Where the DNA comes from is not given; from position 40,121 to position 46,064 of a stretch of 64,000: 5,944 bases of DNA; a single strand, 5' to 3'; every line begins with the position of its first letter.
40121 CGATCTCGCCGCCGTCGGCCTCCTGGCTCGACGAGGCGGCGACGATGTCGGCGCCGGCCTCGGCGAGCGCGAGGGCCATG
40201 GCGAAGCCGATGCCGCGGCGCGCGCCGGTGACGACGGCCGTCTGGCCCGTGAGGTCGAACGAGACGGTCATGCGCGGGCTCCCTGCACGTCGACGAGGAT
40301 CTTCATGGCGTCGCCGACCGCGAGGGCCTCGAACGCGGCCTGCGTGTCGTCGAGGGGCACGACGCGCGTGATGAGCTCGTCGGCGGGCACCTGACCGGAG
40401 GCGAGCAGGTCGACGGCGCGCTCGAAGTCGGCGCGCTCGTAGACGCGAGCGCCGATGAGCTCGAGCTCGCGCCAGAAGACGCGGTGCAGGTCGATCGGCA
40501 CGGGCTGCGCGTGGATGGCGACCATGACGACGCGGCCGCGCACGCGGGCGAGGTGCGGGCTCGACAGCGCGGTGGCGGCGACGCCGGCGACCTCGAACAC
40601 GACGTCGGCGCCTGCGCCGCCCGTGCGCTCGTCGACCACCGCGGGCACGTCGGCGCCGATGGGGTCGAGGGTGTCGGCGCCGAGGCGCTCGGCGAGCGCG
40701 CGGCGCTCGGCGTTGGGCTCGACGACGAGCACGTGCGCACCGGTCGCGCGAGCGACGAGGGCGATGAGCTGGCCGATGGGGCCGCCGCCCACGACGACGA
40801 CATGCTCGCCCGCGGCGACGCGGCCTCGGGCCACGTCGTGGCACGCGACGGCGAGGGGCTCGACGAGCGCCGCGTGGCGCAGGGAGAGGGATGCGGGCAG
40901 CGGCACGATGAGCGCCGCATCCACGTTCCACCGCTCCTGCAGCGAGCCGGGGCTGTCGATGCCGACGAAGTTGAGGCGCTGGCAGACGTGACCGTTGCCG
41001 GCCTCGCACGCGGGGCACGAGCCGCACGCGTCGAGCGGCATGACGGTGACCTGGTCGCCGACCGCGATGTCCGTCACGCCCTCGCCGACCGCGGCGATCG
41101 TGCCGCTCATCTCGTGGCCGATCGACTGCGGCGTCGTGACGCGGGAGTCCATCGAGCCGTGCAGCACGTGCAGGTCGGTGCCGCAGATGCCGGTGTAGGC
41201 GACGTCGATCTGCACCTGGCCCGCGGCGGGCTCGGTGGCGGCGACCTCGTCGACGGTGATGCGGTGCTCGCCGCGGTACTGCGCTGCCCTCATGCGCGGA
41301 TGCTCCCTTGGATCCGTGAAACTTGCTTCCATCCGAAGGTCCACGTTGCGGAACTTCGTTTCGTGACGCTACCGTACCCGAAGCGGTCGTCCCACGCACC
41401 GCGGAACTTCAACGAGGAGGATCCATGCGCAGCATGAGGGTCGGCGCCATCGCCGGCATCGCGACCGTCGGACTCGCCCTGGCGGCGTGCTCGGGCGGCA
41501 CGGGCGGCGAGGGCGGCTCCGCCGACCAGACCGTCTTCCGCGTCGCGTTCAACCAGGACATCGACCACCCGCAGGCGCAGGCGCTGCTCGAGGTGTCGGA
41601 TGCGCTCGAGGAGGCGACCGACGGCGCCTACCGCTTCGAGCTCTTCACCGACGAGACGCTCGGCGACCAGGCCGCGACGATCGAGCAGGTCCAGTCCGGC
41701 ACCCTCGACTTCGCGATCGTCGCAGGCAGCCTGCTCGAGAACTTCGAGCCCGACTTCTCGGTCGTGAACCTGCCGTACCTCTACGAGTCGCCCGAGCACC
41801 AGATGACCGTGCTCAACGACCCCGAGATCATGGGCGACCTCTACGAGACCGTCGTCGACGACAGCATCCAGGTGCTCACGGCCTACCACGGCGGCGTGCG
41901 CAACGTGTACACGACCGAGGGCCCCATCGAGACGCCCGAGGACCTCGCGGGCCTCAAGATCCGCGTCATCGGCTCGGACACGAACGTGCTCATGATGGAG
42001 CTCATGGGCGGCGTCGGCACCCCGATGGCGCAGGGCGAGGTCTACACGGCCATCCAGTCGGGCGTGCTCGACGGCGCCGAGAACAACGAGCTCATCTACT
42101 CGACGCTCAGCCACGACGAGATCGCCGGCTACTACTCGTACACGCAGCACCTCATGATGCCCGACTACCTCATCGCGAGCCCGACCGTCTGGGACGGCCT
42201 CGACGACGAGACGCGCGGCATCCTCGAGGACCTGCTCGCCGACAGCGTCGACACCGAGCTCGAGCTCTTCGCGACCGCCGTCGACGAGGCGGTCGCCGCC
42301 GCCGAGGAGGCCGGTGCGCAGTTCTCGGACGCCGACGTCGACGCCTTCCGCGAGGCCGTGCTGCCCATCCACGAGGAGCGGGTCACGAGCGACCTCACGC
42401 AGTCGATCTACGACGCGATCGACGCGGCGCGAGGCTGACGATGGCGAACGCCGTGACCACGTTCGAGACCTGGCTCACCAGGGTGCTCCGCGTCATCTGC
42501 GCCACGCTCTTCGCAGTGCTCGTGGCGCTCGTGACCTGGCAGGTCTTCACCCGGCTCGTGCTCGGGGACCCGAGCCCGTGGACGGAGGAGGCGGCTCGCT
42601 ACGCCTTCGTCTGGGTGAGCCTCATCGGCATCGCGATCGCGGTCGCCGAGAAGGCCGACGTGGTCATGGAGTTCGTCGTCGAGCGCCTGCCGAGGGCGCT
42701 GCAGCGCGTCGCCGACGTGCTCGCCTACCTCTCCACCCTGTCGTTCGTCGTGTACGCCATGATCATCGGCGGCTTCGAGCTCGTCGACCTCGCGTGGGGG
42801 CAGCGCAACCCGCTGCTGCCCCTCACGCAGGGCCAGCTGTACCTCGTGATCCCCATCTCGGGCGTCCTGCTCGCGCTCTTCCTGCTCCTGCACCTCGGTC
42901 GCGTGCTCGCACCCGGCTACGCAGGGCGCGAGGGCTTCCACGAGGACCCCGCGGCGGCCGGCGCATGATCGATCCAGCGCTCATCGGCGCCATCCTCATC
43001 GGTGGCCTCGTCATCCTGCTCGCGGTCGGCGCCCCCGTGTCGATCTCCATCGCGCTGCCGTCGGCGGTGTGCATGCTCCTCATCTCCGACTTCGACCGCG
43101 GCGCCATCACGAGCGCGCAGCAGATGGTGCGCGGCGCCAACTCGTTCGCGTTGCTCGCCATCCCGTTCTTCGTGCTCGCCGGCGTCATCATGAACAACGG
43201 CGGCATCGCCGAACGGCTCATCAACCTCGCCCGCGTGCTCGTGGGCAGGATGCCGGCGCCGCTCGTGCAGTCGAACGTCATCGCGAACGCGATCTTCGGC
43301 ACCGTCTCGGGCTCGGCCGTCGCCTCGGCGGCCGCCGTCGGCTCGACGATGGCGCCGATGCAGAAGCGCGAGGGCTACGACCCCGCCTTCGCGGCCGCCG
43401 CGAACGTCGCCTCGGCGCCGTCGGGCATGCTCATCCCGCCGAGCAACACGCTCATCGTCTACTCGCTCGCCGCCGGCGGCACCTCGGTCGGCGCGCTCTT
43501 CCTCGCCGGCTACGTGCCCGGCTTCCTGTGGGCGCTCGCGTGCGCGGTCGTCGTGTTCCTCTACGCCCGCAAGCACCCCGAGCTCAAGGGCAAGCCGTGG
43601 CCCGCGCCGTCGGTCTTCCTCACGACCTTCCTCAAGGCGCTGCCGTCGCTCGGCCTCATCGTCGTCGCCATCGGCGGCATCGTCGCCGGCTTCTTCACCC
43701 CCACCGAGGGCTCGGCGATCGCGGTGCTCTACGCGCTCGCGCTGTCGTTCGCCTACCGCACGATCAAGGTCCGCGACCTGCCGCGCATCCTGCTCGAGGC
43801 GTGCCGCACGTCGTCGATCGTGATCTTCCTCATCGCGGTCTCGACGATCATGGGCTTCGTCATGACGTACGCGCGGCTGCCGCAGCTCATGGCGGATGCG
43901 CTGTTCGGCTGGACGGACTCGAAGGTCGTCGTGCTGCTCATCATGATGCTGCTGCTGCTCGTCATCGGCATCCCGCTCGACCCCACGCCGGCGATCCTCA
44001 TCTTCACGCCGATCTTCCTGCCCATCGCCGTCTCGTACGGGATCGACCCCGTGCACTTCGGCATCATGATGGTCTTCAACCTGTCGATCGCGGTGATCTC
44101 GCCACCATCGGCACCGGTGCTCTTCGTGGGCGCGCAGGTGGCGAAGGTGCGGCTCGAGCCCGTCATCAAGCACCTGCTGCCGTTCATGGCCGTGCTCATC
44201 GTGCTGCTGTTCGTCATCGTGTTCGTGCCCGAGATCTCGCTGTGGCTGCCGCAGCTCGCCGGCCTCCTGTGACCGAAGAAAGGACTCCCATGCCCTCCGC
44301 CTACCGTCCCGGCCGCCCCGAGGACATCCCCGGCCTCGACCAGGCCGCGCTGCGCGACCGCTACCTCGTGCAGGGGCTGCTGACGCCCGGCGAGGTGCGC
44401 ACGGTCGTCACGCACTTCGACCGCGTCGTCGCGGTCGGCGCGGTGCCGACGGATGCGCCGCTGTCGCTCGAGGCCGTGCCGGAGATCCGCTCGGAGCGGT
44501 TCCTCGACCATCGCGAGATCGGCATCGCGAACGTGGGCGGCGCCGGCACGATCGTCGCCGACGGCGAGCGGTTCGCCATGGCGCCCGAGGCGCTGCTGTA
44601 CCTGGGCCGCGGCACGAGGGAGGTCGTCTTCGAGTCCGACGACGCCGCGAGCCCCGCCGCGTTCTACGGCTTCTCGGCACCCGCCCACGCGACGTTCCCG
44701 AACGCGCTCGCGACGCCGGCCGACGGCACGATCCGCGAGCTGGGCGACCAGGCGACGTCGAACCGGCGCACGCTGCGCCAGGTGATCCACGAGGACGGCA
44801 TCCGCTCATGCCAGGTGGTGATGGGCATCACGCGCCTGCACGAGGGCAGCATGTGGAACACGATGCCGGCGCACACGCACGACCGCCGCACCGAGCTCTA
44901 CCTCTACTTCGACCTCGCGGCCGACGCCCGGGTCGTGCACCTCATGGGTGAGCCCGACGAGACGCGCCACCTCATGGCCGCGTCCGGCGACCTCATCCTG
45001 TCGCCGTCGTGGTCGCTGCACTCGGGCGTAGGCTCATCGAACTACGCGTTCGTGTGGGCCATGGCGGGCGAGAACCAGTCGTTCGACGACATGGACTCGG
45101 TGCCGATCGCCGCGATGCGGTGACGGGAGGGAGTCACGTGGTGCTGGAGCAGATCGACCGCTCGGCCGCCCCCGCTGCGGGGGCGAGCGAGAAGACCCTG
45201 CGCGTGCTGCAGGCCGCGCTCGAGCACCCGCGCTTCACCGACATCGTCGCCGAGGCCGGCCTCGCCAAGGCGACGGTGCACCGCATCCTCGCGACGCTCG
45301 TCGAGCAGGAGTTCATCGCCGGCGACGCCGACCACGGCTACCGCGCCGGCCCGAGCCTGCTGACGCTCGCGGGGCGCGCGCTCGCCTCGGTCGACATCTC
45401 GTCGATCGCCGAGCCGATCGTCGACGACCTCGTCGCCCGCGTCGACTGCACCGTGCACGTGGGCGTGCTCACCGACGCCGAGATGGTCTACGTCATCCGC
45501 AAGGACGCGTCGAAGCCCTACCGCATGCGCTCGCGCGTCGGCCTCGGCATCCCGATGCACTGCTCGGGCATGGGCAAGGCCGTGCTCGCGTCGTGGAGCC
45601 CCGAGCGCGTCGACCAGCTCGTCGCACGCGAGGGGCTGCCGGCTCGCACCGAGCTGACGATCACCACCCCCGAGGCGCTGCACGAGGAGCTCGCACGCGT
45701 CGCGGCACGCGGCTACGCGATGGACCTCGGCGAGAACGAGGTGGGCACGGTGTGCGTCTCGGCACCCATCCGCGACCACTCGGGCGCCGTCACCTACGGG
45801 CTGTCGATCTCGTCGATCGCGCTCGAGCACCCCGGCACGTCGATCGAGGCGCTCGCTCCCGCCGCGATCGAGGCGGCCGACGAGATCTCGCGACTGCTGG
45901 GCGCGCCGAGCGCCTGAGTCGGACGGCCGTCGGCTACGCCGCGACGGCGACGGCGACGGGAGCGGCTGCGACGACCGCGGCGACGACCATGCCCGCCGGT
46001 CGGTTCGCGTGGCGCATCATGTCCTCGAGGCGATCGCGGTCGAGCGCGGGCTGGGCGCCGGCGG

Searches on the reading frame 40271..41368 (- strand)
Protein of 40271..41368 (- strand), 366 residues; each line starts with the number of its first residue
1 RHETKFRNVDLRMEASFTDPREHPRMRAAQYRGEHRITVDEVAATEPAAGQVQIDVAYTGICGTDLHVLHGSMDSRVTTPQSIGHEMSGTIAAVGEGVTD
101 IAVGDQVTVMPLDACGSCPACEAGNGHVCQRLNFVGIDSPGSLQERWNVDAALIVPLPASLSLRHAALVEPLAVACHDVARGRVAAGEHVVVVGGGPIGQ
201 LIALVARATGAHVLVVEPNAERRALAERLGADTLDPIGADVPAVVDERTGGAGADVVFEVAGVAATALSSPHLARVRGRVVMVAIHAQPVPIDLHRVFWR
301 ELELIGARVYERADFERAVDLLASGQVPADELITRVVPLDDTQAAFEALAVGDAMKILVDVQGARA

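Call 72: search_protein_families(library=pfam, proteins=[window:40271-41368:-], max_evalue=0.001)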
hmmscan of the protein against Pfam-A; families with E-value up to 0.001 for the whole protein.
window:40271-41368:- (366 aa): 7 families
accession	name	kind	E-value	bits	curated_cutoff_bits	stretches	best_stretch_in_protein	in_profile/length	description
PF08240.17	ADH_N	-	7.7e-27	94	23.5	1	49-158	2-103/104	Alcohol dehydrogenase GroES-like domain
PF00107.32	ADH_zinc_N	-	8.8e-26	90.8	31.8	1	197-323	1-128/129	Zinc-binding dehydrogenase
PF16912.11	Glu_dehyd_C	-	3.8e-12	46.6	34.9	1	166-349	4-201/211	Glucose dehydrogenase C-terminus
PF13602.12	ADH_zinc_N_2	-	6.5e-07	30.8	27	1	241-354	11-128/134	Zinc-binding dehydrogenase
PF00070.33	Pyr_redox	-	0.00015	22.6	22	0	189-221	1-33/82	Pyridine nucleotide-disulphide oxidoreductase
PF02826.25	2-Hacid_dh_C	-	0.00022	21.1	25.1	1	181-231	30-80/178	D-isomer specific 2-hydroxyacid dehydrogenase, NAD binding domain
PF07992.20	Pyr_redox_2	-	0.00062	19.7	26.1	1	185-220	139-175/291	Pyridine nucleotide-disulphide oxidoreductase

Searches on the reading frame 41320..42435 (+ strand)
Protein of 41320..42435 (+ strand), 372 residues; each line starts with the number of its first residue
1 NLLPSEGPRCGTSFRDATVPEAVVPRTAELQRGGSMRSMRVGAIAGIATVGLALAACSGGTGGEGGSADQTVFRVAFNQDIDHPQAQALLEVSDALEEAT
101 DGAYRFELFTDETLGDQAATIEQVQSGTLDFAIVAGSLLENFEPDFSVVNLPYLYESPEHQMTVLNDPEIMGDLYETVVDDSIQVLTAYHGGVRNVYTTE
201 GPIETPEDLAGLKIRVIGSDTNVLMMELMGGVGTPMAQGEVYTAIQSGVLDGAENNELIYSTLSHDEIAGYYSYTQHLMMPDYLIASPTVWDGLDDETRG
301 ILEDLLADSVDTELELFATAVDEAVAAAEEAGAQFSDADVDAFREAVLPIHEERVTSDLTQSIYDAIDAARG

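Call 72: search_protein_families(library=pfam, proteins=[window:41320-42435:+], max_evalue=0.001)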
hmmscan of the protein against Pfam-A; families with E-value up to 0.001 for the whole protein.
window:41320-42435:+ (372 aa): 1 family
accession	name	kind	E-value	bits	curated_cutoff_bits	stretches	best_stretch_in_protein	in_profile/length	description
PF03480.18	DctP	-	1.2e-63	215.6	23.4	1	82-353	8-281/286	Bacterial extracellular solute-binding protein, family 7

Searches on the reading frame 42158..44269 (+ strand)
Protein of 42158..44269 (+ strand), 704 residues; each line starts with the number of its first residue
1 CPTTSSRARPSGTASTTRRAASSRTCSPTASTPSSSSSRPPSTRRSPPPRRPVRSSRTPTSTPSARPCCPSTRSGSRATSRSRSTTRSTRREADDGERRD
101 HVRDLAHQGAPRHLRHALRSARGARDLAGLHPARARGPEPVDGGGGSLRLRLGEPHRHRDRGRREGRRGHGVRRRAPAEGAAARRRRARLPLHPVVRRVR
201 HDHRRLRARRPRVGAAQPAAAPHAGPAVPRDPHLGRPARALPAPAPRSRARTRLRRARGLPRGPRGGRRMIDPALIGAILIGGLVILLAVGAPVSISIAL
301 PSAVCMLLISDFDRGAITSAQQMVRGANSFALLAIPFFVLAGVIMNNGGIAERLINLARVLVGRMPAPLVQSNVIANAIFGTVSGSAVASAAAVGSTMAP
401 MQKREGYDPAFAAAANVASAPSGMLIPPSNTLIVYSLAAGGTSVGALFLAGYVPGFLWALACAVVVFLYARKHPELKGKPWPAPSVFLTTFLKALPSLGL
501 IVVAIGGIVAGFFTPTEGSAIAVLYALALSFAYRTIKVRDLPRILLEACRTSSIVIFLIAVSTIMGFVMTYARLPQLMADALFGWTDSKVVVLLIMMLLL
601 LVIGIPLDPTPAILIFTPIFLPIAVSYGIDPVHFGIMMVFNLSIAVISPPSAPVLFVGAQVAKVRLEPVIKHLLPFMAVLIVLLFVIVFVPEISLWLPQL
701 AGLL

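Call 72: search_protein_families(library=pfam, proteins=[window:42158-44269:+], max_evalue=0.001)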
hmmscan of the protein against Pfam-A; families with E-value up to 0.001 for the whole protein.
window:42158-44269:+ (704 aa): 1 family
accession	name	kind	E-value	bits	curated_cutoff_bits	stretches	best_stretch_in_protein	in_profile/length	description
PF06808.19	DctM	-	3.7e-111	372.3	23.8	1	282-693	2-413/413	Tripartite ATP-independent periplasmic transporter, DctM component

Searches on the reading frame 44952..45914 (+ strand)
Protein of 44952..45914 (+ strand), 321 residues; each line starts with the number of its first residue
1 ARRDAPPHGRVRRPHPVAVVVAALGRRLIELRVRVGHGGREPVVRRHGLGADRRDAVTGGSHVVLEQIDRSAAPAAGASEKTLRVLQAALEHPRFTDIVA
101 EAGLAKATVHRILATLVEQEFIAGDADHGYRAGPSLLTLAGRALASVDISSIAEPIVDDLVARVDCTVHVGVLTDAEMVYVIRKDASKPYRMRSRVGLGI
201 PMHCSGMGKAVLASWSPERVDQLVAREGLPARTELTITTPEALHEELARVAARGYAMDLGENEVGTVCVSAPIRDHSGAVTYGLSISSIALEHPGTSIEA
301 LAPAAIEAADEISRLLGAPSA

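Call 72: search_protein_families(library=pfam, proteins=[window:44952-45914:+], max_evalue=0.001)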
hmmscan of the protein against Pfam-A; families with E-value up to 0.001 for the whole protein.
window:44952-45914:+ (321 aa): 3 families
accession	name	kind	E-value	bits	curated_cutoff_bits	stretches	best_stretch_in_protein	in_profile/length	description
PF01614.24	IclR_C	-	4.9e-42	143.9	24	1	143-314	3-174/174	Bacterial transcriptional regulator IclR C-terminal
PF09339.16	HTH_IclR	-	3.2e-09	36.8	22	1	81-123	4-49/52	IclR helix-turn-helix domain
PF25213.1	HVO_A0261_N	-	5e-06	26.7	35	1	78-132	9-63/86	HVO_A0261 N-terminal domain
